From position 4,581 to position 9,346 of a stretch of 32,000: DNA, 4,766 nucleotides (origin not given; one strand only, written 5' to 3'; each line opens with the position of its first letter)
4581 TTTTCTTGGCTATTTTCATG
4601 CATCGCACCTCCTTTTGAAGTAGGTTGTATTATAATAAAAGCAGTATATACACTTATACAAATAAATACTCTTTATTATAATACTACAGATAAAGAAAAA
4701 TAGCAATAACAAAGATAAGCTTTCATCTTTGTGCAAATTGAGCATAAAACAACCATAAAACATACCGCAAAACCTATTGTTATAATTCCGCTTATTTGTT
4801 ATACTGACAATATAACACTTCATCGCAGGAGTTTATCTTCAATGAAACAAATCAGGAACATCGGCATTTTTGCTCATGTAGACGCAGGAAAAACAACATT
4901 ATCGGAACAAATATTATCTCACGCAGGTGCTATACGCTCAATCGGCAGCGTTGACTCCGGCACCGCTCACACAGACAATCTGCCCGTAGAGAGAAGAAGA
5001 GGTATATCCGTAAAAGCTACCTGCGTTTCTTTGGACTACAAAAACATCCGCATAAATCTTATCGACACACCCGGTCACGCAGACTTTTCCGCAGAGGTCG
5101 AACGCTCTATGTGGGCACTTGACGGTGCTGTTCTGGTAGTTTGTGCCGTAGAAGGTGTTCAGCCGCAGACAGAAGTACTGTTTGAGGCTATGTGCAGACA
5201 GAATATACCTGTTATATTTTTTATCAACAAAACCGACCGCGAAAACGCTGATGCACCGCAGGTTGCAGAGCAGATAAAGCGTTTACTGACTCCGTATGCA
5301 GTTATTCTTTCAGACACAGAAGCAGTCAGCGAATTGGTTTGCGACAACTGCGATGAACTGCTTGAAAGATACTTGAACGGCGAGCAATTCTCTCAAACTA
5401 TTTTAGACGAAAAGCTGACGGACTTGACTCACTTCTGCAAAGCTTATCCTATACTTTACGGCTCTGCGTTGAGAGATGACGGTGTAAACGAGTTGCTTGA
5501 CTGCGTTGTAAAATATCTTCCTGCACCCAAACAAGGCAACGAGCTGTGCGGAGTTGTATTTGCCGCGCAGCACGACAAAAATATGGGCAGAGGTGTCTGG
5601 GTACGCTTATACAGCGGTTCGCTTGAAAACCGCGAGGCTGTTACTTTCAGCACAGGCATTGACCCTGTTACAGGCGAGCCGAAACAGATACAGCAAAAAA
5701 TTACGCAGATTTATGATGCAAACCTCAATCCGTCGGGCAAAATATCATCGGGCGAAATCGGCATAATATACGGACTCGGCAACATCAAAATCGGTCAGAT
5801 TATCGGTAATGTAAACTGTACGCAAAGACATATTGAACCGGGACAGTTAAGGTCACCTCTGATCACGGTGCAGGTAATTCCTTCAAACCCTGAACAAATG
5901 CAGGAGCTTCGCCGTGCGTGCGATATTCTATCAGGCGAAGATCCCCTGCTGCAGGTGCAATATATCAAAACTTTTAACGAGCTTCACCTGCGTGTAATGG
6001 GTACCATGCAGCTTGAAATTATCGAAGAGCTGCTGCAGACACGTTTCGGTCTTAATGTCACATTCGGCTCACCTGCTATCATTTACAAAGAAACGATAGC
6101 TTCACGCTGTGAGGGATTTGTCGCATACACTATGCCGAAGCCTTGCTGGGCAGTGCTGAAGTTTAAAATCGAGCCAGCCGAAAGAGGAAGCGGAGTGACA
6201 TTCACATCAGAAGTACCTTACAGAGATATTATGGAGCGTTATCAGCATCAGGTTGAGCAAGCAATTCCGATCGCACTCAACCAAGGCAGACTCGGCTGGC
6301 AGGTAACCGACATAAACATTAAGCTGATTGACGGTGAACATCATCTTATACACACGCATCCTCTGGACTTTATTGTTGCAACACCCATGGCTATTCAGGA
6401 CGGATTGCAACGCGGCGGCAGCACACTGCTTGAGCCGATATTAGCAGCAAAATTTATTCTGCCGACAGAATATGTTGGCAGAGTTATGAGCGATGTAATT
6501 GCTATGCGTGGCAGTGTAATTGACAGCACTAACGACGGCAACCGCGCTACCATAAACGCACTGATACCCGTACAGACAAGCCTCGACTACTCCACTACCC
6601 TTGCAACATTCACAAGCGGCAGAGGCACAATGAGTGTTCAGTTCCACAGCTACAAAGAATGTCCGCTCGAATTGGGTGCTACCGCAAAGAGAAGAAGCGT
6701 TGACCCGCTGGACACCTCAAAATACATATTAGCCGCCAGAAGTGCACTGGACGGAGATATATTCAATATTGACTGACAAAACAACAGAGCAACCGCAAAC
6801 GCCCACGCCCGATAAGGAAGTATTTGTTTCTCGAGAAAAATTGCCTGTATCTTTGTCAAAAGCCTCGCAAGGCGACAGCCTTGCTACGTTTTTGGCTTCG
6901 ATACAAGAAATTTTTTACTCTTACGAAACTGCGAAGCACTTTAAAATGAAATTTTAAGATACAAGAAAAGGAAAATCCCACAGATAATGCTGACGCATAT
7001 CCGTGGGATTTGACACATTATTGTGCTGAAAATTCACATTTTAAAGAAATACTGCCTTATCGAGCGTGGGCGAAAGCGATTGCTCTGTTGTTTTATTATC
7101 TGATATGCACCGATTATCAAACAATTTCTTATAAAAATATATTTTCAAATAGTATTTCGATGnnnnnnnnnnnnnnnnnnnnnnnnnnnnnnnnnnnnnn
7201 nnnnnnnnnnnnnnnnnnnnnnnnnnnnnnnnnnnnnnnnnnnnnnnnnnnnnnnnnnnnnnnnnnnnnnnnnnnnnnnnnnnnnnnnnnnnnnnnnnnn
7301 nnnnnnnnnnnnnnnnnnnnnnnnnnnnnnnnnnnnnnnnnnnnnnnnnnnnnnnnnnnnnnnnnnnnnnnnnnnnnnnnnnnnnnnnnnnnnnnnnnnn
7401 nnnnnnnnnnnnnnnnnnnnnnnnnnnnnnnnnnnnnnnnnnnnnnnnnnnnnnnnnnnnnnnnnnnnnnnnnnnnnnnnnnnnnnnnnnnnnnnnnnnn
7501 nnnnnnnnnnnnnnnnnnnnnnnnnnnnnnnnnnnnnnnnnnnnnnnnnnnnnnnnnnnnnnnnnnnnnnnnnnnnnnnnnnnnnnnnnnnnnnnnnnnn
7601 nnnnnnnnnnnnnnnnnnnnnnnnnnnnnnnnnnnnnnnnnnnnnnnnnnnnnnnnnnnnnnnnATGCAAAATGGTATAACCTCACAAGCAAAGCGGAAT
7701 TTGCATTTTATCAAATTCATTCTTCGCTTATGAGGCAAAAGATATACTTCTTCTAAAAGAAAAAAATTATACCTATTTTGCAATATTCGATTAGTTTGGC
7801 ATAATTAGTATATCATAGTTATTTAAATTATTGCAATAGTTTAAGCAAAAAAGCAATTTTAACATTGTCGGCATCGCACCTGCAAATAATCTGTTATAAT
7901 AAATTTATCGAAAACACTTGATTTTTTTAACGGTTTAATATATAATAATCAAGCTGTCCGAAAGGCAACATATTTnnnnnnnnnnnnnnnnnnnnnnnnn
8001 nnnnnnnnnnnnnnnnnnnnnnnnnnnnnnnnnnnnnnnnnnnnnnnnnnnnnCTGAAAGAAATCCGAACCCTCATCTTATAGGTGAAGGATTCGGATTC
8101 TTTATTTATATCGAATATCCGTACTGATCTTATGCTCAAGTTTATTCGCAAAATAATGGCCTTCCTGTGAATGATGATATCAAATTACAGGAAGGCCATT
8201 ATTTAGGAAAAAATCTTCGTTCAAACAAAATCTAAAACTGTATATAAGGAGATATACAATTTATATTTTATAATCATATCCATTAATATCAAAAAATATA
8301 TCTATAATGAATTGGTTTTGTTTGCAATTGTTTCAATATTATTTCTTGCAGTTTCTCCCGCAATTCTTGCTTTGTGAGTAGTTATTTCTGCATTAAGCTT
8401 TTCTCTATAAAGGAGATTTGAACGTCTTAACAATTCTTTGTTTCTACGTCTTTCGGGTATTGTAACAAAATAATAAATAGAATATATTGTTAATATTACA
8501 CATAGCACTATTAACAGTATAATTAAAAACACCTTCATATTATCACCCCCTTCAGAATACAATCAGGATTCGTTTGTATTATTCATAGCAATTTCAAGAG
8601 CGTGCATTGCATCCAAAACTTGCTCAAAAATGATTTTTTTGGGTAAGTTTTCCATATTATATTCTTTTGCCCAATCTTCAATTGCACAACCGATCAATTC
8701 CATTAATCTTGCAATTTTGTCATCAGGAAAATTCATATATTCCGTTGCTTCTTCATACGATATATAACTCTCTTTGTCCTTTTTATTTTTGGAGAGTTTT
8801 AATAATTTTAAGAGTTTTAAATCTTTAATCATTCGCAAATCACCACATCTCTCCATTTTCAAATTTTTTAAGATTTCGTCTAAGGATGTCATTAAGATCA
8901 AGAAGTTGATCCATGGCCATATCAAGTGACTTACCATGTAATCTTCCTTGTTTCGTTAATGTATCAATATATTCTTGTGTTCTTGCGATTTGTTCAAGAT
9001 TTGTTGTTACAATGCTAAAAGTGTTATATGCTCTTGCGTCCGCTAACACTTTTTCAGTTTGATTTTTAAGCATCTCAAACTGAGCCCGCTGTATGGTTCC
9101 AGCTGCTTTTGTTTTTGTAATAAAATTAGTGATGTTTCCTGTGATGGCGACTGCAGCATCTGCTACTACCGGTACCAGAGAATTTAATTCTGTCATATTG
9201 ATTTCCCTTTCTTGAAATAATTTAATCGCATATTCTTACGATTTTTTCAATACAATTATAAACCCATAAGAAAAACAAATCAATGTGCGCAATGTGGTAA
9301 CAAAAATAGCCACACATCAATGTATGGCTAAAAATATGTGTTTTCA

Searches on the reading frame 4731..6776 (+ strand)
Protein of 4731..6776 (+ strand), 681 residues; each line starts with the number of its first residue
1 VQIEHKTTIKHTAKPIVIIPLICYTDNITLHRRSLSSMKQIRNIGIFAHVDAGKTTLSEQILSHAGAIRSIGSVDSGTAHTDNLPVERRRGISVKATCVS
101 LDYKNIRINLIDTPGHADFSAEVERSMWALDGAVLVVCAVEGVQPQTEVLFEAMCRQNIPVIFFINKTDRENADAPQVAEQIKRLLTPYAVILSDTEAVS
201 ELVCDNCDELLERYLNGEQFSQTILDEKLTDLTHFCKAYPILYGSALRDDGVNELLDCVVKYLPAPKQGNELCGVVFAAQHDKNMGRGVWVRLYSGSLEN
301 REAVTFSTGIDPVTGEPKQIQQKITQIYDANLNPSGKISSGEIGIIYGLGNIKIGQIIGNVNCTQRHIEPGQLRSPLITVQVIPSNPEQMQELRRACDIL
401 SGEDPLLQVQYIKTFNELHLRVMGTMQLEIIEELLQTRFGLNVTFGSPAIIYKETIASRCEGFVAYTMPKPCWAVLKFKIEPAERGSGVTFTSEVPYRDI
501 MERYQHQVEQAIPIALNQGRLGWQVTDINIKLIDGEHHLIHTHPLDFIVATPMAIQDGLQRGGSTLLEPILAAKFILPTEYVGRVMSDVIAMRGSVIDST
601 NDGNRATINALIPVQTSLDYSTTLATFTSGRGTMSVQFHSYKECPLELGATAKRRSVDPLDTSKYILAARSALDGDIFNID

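Call 26: search_protein_families(library=pfam, proteins=[window:4731-6776:+], max_evalue=0.01)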
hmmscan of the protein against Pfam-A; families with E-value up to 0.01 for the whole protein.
window:4731-6776:+ (681 aa): 7 families
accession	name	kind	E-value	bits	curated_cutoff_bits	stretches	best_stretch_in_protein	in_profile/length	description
PF00009.33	GTP_EFTU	-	1.9e-57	194.4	26.5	1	39-264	1-187/188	Elongation factor Tu GTP binding domain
PF00679.30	EFG_C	-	1.1e-21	77.1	27.9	1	566-647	2-84/89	Elongation factor G C-terminus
PF03764.24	EFG_IV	-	2.8e-20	72.7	24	1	448-561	1-119/121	Elongation factor G, domain IV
PF14492.12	EFG_III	-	2.7e-09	37.4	27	1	375-446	3-74/75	Elongation Factor G, domain III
PF22042.2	EF-G_D2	-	3.9e-05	24.1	27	1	272-357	2-80/84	Elongation factor G domain 2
PF01926.29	MMR_HSR1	-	0.00011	22.8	21.9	1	46-167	4-113/113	50S ribosome-binding GTPase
PF00735.24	Septin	-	0.00073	19.3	26.2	0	51-120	14-76/280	Septin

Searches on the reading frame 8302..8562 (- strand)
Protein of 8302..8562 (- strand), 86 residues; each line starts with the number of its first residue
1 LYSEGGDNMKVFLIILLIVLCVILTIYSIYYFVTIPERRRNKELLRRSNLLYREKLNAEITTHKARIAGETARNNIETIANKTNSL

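Call 26: search_protein_families(library=pfam, proteins=[window:8302-8562:-], max_evalue=0.01)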
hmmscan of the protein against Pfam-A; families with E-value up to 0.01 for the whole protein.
window:8302-8562:- (86 aa): 1 family
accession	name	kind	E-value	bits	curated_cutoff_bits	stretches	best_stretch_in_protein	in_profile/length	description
PF06024.17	Orf78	-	3.8e-05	24.4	29.4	1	7-43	59-95/101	Orf78 (ac78)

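Call 65: search_protein_families(library=phrogs, proteins=[window:8302-8562:-], max_evalue=0.01)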
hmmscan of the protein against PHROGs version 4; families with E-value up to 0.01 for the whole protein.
window:8302-8562:- (86 aa): 0 families

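Call 82: search_protein_families(library=padloc, proteins=[window:8302-8562:-], max_evalue=0.001)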
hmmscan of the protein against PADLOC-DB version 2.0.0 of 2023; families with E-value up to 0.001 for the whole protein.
window:8302-8562:- (86 aa): 0 families

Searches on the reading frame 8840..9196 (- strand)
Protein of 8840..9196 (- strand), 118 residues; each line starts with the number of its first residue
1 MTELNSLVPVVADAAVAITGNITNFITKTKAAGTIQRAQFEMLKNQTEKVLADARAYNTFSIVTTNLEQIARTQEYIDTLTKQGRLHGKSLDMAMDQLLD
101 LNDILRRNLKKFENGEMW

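Call 26: search_protein_families(library=pfam, proteins=[window:8840-9196:-], max_evalue=0.01)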
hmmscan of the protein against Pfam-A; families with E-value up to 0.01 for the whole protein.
window:8840-9196:- (118 aa): 0 families

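Call 65: search_protein_families(library=phrogs, proteins=[window:8840-9196:-], max_evalue=0.01)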
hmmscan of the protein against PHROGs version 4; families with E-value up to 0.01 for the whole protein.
window:8840-9196:- (118 aa): 0 families

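Call 82: search_protein_families(library=padloc, proteins=[window:8840-9196:-], max_evalue=0.001)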
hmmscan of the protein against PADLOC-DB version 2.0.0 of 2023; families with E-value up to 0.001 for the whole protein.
window:8840-9196:- (118 aa): 0 families
